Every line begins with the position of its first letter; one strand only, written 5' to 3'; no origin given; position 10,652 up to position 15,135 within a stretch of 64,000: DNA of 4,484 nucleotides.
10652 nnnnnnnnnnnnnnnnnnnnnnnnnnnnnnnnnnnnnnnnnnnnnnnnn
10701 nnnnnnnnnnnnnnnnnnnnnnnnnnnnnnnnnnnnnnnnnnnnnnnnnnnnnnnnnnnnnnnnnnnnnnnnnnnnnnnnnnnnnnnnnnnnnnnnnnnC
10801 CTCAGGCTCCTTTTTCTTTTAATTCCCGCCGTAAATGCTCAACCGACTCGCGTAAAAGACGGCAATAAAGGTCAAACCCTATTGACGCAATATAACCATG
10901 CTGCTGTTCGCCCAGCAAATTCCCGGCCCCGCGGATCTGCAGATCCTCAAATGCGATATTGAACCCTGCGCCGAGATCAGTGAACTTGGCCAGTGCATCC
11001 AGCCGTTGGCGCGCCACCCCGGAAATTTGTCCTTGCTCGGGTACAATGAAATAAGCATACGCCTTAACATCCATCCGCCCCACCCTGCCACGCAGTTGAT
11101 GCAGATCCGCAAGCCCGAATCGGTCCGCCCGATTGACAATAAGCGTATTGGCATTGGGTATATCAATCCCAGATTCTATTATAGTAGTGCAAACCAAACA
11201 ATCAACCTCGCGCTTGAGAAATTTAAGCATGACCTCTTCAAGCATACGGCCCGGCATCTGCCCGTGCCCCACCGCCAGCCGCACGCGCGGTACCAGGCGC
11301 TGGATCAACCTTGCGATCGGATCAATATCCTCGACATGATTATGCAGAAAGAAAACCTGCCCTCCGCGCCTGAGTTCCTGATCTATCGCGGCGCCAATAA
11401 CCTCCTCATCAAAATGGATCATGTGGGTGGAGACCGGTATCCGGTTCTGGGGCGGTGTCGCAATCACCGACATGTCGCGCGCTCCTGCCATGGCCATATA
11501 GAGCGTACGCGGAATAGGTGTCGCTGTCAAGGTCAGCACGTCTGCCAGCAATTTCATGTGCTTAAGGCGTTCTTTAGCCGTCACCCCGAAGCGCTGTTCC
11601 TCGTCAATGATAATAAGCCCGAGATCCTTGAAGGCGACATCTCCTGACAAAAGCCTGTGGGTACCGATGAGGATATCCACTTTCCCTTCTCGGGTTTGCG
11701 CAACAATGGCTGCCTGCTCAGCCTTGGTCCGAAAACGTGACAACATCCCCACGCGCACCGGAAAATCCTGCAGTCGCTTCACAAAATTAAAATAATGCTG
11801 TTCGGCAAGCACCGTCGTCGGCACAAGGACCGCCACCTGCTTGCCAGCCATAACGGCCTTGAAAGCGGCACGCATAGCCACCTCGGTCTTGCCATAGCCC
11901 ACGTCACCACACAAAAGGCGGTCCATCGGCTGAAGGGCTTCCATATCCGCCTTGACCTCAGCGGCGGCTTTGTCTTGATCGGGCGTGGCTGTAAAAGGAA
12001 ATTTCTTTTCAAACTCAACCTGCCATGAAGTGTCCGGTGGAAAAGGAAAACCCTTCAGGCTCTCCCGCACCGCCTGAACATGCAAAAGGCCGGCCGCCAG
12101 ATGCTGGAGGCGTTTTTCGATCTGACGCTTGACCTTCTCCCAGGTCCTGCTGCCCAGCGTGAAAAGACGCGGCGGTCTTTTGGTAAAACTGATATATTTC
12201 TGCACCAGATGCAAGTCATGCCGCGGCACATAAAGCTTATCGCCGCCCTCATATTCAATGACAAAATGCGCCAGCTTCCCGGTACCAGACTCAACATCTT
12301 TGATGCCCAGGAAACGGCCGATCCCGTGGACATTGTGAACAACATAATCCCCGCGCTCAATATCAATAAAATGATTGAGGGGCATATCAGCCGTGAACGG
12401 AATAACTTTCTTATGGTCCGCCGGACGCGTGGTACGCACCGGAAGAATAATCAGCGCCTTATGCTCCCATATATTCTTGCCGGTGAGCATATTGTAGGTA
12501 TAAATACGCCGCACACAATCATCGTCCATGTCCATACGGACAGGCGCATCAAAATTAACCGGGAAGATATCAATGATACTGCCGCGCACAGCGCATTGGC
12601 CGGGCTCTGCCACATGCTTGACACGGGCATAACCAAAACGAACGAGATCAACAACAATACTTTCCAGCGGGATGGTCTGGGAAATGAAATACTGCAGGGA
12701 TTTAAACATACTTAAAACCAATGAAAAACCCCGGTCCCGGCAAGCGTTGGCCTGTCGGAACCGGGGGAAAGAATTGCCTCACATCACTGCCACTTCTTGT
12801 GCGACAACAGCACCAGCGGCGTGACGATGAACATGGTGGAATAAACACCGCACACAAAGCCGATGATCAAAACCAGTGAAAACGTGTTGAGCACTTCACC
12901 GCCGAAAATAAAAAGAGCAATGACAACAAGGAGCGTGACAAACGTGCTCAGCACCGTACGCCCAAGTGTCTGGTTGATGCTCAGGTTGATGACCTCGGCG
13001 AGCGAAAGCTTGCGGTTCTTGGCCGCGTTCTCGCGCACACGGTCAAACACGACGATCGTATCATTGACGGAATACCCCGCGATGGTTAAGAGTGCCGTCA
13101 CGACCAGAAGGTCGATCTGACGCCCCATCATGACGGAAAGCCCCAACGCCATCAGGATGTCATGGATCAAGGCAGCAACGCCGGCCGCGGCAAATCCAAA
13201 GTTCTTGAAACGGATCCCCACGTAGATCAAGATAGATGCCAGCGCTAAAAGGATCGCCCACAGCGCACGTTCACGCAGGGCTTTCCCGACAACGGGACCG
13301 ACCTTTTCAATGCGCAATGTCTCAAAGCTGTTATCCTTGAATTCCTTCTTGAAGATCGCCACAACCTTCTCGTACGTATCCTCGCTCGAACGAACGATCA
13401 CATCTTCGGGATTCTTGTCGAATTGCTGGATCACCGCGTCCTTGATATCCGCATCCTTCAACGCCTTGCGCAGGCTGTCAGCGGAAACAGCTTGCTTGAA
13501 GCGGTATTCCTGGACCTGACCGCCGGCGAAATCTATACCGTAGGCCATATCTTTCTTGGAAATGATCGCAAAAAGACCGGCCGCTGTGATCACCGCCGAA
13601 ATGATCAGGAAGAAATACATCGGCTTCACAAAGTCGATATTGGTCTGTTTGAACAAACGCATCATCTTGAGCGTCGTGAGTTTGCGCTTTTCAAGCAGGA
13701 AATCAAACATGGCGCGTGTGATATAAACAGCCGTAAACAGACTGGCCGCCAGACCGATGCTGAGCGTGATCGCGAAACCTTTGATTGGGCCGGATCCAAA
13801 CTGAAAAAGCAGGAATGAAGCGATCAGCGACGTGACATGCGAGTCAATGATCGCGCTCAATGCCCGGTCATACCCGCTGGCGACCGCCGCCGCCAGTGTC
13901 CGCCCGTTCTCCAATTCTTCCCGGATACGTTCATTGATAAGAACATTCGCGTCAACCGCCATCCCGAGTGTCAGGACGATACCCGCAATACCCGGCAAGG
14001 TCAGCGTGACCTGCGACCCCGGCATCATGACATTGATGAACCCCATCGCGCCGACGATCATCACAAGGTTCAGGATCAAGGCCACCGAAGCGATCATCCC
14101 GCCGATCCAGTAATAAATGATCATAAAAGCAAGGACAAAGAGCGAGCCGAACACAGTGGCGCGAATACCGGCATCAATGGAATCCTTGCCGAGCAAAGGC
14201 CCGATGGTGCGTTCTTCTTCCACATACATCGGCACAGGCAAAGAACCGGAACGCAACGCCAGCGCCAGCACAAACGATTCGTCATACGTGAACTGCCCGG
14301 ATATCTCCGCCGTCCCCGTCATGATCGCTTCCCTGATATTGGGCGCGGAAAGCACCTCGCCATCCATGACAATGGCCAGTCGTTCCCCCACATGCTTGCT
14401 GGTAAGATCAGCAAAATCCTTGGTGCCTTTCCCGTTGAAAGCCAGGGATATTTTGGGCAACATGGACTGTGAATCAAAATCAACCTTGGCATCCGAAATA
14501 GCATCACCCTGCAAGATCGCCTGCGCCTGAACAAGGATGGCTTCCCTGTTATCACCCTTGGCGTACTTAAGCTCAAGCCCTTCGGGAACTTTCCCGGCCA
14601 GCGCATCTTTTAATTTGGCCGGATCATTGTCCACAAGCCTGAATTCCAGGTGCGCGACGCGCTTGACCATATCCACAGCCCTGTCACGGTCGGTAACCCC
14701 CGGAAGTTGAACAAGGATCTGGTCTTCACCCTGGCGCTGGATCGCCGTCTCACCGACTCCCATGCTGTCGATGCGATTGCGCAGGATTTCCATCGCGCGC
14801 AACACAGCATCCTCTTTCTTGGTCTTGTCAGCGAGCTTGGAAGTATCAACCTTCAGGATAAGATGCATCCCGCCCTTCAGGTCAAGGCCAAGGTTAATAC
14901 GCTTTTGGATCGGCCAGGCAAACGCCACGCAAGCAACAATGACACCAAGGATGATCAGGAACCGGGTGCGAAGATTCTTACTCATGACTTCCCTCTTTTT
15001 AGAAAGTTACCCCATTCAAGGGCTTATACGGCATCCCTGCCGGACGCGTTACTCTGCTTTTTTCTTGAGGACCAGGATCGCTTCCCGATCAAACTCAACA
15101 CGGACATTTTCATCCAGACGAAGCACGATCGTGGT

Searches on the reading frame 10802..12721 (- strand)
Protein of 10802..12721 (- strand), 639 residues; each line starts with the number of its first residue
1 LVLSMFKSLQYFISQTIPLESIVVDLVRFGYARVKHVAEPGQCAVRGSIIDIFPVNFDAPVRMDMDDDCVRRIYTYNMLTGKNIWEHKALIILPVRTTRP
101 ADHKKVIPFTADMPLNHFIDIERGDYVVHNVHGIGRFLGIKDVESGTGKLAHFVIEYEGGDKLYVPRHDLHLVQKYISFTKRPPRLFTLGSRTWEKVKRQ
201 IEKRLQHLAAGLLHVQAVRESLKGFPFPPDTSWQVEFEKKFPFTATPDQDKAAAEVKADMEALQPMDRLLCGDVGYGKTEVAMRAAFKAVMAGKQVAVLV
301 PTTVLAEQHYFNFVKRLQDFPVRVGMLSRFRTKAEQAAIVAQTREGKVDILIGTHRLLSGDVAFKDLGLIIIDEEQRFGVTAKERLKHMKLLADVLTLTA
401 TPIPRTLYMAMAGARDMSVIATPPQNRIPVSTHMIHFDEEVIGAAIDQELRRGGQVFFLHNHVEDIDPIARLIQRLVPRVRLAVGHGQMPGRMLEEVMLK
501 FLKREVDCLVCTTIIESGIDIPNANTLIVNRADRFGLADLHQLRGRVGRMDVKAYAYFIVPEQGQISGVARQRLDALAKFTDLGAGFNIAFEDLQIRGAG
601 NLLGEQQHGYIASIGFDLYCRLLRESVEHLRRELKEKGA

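Call 59: search_protein_families(library=pfam, proteins=[window:10802-12721:-], max_evalue=0.00001)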
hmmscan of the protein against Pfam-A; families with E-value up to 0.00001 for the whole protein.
window:10802-12721:- (639 aa): 5 families
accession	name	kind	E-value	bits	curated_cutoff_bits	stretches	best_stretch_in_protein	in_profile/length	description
PF00270.35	DEAD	-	1.8e-22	80.3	26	1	246-407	1-164/167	DEAD/DEAH box helicase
PF00271.37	Helicase_C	-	5.1e-21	75.4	23.5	1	446-550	6-109/110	Helicase conserved C-terminal domain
PF17757.6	UvrB_inter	-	4.1e-16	59.3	22.9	1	14-95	6-88/91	UvrB interaction domain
PF02559.22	CarD_TRCF_RID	-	6.6e-16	58.6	23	1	123-177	3-57/57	CarD-like/TRCF RID domain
PF04851.21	ResIII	-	4.5e-07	30.3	22.5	1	246-402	5-162/164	Type III restriction enzyme, res subunit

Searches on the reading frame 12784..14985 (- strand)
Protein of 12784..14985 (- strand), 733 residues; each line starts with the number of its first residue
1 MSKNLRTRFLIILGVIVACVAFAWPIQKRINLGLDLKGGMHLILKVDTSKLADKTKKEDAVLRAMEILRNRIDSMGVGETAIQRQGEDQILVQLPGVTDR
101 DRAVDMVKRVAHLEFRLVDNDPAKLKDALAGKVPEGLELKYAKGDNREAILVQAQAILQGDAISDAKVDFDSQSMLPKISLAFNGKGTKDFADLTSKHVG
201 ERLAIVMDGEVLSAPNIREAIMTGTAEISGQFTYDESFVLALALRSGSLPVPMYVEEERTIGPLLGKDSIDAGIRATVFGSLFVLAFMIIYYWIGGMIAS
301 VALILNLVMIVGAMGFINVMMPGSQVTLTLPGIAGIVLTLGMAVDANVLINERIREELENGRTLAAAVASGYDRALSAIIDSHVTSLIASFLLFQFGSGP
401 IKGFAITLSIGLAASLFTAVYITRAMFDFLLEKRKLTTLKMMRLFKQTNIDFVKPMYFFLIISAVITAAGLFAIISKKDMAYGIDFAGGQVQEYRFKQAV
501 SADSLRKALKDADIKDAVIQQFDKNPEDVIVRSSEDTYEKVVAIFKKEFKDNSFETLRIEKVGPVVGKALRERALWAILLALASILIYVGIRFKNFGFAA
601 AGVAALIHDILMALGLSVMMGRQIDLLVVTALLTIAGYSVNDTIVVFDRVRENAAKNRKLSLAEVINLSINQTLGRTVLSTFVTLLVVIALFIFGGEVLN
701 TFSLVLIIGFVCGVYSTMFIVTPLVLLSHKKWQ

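Call 9: search_protein_families(library=pfam, proteins=[window:12784-14985:-], max_evalue=0.01)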
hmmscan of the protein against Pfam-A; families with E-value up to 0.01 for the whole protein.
window:12784-14985:- (733 aa): 5 families
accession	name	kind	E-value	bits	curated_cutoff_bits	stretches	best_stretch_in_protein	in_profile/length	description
PF02355.23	SecD_SecF_C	-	4.6e-76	254.9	20.5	2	549-730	9-188/189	Protein export membrane protein SecD/SecF, C-terminal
PF22599.2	SecDF_P1_head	-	8.7e-34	116.3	27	1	145-251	8-114/114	SecDF, P1 head subdomain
PF21760.3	SecD_1st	-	1.4e-23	82.6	27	1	63-119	3-59/60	Protein translocase subunit SecDF, P1 domain, N-terminal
PF07549.19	Sec_GG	-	3e-09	36.6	20.3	1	27-49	5-27/28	SecD/SecF GG Motif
PF03176.21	MMPL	-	2.3e-05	24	20.5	1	283-420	153-292/333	MMPL family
